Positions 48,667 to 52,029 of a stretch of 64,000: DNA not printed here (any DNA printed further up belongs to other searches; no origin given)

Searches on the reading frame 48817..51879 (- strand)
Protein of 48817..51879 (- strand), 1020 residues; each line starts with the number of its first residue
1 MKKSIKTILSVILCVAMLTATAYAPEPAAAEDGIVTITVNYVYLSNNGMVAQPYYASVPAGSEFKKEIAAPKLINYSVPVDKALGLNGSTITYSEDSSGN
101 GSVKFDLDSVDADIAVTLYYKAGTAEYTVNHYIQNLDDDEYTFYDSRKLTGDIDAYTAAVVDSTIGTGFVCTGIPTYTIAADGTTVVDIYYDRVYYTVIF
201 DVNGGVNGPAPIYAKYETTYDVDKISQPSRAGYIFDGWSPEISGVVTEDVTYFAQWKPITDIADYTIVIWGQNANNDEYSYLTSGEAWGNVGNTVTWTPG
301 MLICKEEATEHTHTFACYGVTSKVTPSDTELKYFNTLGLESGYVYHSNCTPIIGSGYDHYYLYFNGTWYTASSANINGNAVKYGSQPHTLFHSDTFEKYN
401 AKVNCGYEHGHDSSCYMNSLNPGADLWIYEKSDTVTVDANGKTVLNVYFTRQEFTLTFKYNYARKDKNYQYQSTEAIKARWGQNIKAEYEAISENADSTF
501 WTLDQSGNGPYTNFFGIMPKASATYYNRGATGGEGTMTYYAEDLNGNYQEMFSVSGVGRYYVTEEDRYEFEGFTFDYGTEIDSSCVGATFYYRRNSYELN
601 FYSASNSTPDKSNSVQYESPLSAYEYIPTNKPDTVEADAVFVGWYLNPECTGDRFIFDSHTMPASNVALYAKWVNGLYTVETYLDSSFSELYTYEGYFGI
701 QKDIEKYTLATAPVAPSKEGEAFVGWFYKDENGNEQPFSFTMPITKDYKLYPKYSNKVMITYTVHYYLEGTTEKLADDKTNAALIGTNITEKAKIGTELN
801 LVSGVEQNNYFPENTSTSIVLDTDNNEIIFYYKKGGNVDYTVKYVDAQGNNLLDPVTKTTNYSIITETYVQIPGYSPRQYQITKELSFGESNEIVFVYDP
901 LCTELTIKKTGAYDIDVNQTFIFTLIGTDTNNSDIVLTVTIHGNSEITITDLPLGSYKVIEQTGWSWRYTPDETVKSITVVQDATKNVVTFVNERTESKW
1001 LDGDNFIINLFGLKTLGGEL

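Call 66: search_protein_families(library=pfam, proteins=[window:48817-51879:-], max_evalue=0.00001)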
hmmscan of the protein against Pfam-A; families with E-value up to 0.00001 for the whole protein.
window:48817-51879:- (1020 aa): 1 family
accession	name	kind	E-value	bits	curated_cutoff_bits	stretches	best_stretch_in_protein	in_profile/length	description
PF09479.16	Flg_new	-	2.9e-15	56.6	27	2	196-244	1-44/65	Listeria-Bacteroides repeat domain (List_Bact_rpt)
